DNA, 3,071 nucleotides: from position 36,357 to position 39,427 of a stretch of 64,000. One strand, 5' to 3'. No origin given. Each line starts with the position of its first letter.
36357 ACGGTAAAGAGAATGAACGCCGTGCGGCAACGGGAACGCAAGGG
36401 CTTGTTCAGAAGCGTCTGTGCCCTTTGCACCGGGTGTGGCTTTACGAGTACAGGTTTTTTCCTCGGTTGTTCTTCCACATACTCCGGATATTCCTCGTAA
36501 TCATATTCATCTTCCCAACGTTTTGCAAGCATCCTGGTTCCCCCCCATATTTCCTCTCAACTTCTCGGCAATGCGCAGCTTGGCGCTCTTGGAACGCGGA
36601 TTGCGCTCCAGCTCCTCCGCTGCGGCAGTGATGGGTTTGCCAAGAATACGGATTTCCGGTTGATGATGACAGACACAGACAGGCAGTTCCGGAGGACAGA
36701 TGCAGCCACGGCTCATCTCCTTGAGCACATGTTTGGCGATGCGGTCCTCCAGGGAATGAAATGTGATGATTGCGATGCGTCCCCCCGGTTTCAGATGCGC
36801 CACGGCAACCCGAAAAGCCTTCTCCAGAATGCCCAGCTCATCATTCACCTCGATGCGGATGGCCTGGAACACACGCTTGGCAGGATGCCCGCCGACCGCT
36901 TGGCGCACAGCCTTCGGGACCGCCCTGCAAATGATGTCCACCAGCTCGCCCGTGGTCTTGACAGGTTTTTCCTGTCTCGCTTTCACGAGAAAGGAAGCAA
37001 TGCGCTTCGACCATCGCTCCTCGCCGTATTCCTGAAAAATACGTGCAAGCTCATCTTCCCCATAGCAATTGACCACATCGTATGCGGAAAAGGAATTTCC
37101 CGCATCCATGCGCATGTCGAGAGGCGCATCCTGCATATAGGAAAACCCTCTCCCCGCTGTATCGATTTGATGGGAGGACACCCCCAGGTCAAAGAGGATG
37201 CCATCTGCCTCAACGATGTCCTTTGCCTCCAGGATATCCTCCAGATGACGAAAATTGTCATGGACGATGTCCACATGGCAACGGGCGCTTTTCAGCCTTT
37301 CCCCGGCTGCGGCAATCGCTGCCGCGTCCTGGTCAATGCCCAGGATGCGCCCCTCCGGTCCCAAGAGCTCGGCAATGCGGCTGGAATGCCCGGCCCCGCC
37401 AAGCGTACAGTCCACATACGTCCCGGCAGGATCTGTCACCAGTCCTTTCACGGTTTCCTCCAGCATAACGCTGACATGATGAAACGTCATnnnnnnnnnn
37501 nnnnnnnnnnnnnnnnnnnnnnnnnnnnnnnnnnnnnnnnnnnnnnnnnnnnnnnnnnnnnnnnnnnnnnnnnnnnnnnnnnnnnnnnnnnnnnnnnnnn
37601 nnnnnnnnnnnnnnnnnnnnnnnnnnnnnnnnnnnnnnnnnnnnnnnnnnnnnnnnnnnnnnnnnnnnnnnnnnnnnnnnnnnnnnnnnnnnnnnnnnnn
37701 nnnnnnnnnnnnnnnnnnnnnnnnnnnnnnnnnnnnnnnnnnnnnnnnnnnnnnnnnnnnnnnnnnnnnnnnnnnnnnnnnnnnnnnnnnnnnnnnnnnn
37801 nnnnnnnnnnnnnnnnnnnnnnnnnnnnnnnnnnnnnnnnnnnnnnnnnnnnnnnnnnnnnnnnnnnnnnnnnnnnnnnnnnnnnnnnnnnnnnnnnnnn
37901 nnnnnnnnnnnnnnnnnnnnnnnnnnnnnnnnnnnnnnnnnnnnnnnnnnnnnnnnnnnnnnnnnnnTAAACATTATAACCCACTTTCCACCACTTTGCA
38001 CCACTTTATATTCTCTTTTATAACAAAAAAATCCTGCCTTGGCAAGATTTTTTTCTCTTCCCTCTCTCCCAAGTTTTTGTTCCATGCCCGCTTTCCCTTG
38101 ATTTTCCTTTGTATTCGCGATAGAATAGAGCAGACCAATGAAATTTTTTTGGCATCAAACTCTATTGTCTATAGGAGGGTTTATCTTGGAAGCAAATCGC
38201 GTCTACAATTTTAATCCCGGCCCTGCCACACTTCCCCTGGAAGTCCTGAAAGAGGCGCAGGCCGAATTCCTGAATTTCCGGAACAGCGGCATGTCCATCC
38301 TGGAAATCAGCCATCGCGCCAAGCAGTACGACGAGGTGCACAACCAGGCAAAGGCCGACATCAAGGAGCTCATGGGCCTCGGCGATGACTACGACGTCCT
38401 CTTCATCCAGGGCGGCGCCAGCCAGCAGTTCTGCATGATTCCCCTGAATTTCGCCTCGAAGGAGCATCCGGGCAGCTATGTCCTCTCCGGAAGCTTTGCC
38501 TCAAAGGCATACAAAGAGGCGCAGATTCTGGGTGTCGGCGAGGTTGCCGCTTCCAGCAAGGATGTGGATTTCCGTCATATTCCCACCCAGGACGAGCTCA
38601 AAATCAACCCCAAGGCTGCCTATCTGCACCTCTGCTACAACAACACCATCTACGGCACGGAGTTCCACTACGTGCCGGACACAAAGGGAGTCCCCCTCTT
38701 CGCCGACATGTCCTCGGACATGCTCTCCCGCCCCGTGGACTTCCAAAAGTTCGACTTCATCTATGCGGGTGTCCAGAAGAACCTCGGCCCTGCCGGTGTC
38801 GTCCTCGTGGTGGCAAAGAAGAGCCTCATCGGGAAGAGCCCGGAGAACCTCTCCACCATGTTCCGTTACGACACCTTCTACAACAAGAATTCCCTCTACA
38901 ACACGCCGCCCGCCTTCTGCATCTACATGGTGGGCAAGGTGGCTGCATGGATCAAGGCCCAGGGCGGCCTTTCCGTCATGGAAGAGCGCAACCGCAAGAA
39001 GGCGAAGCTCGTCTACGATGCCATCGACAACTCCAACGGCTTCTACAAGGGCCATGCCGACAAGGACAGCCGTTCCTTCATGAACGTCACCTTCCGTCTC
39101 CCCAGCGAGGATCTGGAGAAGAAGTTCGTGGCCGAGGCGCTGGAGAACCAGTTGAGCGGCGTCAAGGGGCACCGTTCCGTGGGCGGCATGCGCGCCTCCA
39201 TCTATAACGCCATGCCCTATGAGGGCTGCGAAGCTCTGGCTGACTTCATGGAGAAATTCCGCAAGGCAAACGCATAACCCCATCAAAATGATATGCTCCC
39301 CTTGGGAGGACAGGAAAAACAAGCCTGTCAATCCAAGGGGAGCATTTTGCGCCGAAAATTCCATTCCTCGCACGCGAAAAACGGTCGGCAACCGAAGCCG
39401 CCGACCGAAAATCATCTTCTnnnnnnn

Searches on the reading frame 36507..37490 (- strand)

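Call 43: search_protein_families(library=pfam, proteins=[window:36507-37490:-], max_evalue=0.00001)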
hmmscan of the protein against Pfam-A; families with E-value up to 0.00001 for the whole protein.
window:36507-37490:- (327 aa): 2 families
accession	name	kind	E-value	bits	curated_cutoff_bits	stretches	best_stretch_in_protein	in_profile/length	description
PF01795.25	Methyltransf_5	-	1.7e-116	389.5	27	1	3-310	2-308/309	MraW methylase family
PF13847.12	Methyltransf_31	-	3.4e-06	27.3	27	0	22-84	4-67/145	Methyltransferase domain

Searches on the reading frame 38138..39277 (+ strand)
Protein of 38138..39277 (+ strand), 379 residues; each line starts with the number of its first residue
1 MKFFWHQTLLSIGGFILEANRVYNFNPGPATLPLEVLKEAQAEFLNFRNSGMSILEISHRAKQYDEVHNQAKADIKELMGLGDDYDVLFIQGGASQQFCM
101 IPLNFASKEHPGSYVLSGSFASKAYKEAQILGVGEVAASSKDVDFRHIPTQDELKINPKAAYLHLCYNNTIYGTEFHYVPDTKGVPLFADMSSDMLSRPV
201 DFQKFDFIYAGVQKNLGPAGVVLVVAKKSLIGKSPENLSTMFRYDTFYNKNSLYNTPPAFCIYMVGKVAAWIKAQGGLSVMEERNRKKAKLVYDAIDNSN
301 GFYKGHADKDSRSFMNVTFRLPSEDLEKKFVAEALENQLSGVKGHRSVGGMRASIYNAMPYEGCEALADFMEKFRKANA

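Call 43: search_protein_families(library=pfam, proteins=[window:38138-39277:+], max_evalue=0.00001)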
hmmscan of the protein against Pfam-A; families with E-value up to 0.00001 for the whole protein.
window:38138-39277:+ (379 aa): 1 family
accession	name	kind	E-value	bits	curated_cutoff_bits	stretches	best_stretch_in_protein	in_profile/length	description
PF00266.25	Aminotran_5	-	5.3e-39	134.7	21.5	1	22-367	1-371/371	Aminotransferase class-V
